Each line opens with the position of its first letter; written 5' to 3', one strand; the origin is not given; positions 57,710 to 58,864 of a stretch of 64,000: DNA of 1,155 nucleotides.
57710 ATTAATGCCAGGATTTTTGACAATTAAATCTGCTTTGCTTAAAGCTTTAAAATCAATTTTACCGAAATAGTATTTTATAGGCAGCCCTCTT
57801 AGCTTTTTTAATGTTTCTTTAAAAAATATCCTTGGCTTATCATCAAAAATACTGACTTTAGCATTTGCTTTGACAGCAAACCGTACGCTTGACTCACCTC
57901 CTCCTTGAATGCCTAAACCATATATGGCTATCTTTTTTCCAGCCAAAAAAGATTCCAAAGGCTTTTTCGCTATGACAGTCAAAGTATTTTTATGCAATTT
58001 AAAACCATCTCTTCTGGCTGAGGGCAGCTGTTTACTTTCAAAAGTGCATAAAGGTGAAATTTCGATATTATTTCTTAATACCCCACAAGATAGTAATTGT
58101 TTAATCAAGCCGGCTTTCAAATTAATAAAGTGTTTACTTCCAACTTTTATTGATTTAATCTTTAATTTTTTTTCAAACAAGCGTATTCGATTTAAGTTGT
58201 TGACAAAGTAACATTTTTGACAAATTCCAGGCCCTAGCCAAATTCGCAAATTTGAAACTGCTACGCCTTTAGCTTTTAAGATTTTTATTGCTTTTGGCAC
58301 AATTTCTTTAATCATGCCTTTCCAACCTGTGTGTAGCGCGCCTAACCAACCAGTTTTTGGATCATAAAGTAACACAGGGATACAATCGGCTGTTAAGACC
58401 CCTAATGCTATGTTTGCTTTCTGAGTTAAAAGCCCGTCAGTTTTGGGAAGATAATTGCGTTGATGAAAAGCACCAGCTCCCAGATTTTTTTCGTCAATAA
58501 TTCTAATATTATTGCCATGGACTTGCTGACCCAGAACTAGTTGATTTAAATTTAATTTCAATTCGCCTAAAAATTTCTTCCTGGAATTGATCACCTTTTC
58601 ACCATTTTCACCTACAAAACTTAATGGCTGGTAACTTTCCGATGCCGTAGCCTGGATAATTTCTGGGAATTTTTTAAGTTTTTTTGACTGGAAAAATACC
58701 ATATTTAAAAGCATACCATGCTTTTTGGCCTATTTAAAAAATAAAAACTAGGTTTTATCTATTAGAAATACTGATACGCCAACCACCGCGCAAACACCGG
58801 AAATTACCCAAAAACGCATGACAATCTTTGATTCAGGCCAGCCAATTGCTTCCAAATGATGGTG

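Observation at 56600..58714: PgeF(YfiH)-MurD fusion inside an otherwise canonical mraY-murD-ftsW-murG-murC run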

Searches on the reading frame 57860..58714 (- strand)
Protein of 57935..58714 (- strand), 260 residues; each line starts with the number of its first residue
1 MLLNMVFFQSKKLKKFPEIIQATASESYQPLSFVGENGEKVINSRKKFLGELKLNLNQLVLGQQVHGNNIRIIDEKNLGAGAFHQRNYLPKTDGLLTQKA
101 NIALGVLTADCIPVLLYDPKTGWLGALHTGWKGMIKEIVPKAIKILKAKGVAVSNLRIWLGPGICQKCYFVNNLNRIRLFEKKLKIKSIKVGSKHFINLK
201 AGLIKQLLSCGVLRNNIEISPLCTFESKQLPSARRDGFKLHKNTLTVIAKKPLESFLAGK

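Call 15: search_solved_structures(query=window:57935-58714:-, max_evalue=0.001, show_alignments=3)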
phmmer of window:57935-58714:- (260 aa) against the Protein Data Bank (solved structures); distinct sequences matched with E-value up to 0.001: 11.
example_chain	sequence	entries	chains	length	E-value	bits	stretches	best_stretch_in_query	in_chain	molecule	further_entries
6dzd_A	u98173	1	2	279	2.8e-26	95.8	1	34-239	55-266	hypothetical protein YfiH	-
7fbg_A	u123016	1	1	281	5.5e-25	91.6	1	38-240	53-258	Purine nucleoside phosphorylase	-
6t0y_A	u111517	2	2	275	4.6e-21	78.7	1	33-236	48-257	Polyphenol oxidase | YlmD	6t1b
1t8h_A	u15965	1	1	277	4.7e-21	78.7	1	33-236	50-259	YlmD protein sequence homologue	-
1xfj_A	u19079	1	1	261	2.7e-11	46.7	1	89-215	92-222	conserved hypothetical protein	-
1rw0_A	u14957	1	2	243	1.1e-08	38.2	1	32-236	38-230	conserved hypothetical protein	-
1u05_A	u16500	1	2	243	3.5e-08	36.6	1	34-225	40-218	orf, conserved hypothetical protein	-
1xaf_A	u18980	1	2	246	3.6e-08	36.5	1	34-225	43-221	orf, conserved hypothetical protein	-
1z9t_A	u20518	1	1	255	1.1e-07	34.9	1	34-235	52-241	Hypothetical UPF0124 protein yfiH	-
1rv9_A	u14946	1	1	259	3.9e-07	33.1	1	87-170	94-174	conserved hypothetical protein NMB0706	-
7f3v_A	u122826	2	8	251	1.9e-06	30.8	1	34-235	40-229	Purine nucleoside phosphorylase YfiH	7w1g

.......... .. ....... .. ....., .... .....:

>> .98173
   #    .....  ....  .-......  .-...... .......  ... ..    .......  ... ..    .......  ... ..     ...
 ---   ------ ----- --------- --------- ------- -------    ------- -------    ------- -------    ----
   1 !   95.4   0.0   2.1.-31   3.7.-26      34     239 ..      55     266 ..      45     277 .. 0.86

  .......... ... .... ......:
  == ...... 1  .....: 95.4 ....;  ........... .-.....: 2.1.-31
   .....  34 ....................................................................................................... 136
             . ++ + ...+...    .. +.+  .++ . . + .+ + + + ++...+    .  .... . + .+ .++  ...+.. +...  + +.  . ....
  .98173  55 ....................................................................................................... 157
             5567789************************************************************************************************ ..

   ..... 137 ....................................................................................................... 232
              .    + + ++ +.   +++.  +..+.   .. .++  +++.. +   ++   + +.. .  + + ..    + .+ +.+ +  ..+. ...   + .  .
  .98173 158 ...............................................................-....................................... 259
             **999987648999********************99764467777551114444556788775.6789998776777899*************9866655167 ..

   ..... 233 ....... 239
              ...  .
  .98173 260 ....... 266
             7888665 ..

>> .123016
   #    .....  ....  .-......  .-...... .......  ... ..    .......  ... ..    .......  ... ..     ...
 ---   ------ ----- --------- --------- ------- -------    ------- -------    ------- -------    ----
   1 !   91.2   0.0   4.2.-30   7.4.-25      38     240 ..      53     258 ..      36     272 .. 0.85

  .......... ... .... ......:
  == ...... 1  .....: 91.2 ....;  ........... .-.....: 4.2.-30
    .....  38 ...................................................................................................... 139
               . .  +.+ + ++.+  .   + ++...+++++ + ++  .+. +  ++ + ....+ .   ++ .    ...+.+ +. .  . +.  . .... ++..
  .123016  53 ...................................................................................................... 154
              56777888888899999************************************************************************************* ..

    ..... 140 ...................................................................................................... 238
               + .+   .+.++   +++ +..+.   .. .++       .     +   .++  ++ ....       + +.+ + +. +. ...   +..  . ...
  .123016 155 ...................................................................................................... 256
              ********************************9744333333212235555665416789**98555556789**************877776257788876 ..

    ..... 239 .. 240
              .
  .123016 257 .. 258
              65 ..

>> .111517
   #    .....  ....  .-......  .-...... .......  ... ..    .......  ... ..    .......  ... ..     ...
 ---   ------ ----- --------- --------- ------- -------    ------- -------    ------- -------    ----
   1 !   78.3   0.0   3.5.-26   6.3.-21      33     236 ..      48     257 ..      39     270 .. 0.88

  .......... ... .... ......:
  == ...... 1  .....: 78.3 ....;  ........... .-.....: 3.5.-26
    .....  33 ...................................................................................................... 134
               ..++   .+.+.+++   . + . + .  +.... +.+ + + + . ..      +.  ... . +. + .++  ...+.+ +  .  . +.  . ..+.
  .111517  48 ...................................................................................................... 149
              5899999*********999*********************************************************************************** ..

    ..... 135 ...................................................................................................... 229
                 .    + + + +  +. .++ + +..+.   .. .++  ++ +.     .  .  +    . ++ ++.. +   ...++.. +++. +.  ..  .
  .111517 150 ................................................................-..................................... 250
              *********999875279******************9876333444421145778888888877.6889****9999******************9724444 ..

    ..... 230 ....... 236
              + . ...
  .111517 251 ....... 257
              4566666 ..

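Call 17: find_homologous_proteins(query=window:57944-58714:-, max_evalue=0.00001)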
Query window:57944-58714:- (257 aa): 66 proteins with E <= 0.00001 among 3184 candidates.
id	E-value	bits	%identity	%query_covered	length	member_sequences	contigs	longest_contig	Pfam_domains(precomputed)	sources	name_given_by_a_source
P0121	4.0e-37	146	38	82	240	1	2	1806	PF02578.21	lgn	-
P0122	5.2e-36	143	35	89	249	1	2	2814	PF02578.21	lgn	-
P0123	9.0e-35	138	34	84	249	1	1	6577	PF02578.21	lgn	-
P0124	9.7e-35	138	34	89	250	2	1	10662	PF02578.21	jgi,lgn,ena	-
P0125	2.4e-34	137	34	91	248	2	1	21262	PF02578.21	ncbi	ncbi:MAG: peptidoglycan editing factor PgeF [Patescibacteria group bacterium]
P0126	6.7e-33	132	34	88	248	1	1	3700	PF02578.21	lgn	-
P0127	2.1e-32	131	33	90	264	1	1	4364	PF02578.21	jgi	jgi:polyphenol oxidase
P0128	3.3e-32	130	32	92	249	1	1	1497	PF02578.21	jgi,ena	-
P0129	3.2e-31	127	32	96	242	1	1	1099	PF02578.21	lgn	-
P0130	1.4e-30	125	35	92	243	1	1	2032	PF02578.21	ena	-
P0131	7.9e-29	119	34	96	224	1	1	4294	PF02578.21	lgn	-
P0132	3.4e-28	117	35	85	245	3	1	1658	PF02578.21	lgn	-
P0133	5.8e-28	116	32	90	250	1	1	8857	PF02578.21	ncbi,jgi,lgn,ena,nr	ncbi:MAG: hypothetical protein HW405_696 [Candidatus Berkelbacteria bacterium]|nr:hypothetical prote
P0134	7.2e-25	106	37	80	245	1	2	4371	PF02578.21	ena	-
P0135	2.3e-24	104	31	89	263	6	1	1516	PF02578.21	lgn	-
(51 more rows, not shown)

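Call 19: find_encoding_contigs(protein=P0125, flank=6000, max_places=2)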
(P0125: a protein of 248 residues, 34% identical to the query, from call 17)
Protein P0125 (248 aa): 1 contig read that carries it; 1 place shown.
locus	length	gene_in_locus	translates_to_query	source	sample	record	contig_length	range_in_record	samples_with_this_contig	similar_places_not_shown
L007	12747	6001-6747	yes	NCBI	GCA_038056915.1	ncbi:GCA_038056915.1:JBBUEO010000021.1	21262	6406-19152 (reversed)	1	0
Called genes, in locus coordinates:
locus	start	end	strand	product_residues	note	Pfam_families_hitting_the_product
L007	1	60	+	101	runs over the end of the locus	-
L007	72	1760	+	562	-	PF03717:PBP_dimer, PF00905:Transpeptidase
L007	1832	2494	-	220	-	PF02698:DUF218 (weak)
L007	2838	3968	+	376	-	PF08245:Mur_ligase_M, PF02875:Mur_ligase_C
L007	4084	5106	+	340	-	PF00953:Glycos_transf_4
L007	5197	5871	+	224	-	PF01797:Y1_Tnp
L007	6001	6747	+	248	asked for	PF02578:Cu-oxidase_4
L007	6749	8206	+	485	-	PF21799:MurD-like_N, PF08245:Mur_ligase_M, PF02875:Mur_ligase_C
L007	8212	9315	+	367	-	PF01098:FTSW_RODA_SPOVE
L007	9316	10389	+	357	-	PF03033:Glyco_transf_28, PF04101:Glyco_tran_28_C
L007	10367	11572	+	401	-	PF02366:PMT, PF13231:PMT_2, PF02366:PMT, PF16192:PMT_4TMC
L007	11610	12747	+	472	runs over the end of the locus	PF01225:Mur_ligase, PF08245:Mur_ligase_M, PF02875:Mur_ligase_C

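Call 20: find_encoding_contigs(protein=P0124, flank=6000, max_places=2)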
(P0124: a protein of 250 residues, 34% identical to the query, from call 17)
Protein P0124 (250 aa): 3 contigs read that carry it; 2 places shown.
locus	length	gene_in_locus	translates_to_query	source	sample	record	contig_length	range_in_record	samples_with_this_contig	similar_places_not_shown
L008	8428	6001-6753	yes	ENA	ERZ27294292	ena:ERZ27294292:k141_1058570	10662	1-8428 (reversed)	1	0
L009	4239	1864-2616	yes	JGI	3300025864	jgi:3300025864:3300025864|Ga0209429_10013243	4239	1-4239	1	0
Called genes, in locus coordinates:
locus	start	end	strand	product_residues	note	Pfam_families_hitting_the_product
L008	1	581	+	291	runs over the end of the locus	PF01795:Methyltransf_5, PF13847:Methyltransf_31 (faint)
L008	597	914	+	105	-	-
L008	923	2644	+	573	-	PF03717:PBP_dimer, PF00905:Transpeptidase, PF13354:Beta-lactamase2 (weak)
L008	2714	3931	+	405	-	PF08245:Mur_ligase_M, PF02875:Mur_ligase_C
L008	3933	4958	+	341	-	PF00953:Glycos_transf_4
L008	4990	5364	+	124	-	PF02498:Bro-N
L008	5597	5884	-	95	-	-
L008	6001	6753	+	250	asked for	PF02578:Cu-oxidase_4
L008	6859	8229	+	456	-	PF21799:MurD-like_N, PF08245:Mur_ligase_M, PF02875:Mur_ligase_C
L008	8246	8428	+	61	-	?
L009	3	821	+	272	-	?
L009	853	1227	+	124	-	PF02498:Bro-N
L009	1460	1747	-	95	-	-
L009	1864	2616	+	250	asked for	PF02578:Cu-oxidase_4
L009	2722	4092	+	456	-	PF21799:MurD-like_N, PF08245:Mur_ligase_M, PF02875:Mur_ligase_C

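Call 25: find_related_loci(query=A2, collection=genome_contigs, flank=6000)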
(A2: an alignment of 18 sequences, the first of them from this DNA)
Query A2 (285 aa) in genome_contigs; peptide patterns used: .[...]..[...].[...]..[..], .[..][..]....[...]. (x = any residue, [..] = any of these).
599 stretches matched a pattern (row limit reached: there are more); 587 encode a relative of the query (tblastn E <= 1e-3); the best 80 are kept; 80 distinct loci.
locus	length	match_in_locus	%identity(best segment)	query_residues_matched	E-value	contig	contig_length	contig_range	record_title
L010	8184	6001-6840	45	5-285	4e-82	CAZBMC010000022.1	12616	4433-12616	MAG TPA_asm: uncultured Gammaproteobacteria bacterium isolate SRP329715_co1_47 genome assembly, contig: NODE_7580_length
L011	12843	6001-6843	42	5-285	4e-74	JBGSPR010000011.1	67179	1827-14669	MAG: Patescibacteria group bacterium isolate JTS-AC309 k141_1011660, whole genome shotgun sequence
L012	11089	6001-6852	30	1-285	2e-40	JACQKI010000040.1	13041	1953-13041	MAG: Candidatus Kerfeldbacteria bacterium isolate NC_groundwater_1173_Ag_S-0.1um_59_32 S_p1_S3_coassembly_k141_1292693,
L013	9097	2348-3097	31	10-251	4e-37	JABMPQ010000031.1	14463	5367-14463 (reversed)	MAG: Parcubacteria group bacterium isolate bin.624 k141_3333326, whole genome shotgun sequence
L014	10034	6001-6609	38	34-237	7e-35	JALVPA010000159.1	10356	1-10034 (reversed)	MAG: Campylobacteraceae bacterium isolate A3_metabat1_scaf2bin.045 A3_NODE_5669_length_10356_cov_3.670447, whole genome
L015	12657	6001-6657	32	28-250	5e-33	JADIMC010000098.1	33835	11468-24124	MAG: Candidatus Limisoma faecipullorum isolate 6919 E1M07__C351560_L33835_SRR9113726, whole genome shotgun sequence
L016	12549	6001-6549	40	49-236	6e-33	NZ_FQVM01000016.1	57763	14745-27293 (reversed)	Clostridium fallax strain DSM 2631, whole genome shotgun sequence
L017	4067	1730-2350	31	35-236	3e-32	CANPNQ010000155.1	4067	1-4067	MAG TPA_asm: uncultured Erysipelotrichaceae bacterium isolate SRR15730526_bin.55_metawrap_v1.3_MAG genome assembly, cont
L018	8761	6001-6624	35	34-236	2e-31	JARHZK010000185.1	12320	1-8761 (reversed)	MAG: Longicatena sp. isolate cluster1_bin.44 k127_184578, whole genome shotgun sequence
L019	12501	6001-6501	38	59-236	2e-30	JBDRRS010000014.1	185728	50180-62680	MAG: bacterium isolate MEGAHIT-group-3.104 k141_159057, whole genome shotgun sequence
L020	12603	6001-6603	33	41-236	2e-28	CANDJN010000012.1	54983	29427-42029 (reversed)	MAG TPA_asm: uncultured Erysipelotrichaceae bacterium isolate ERR6760104_bin.5_metawrap_v1.3_MAG genome assembly, contig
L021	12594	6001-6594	31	14-236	1e-28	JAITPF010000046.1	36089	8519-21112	MAG: Endomicrobium sp. isolate Po218_bin97 k119_405830, whole genome shotgun sequence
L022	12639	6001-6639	29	22-237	2e-28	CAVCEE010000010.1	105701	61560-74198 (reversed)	bacterium isolate G02640-L1_cleanbin_000010 genome assembly, contig: Spades_G02640-L1_contig_53, whole genome shotgun se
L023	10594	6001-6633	31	32-239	2e-28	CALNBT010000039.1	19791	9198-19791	MAG TPA_asm: uncultured Prevotella sp. isolate SRR1561996_bin.116_CONCOCT_v1.1_MAG genome assembly, contig: ERZ724032.24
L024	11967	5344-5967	30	34-236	3e-28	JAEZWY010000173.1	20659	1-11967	MAG: Bacillota bacterium isolate OH_PFB_18 k127_1364160, whole genome shotgun sequence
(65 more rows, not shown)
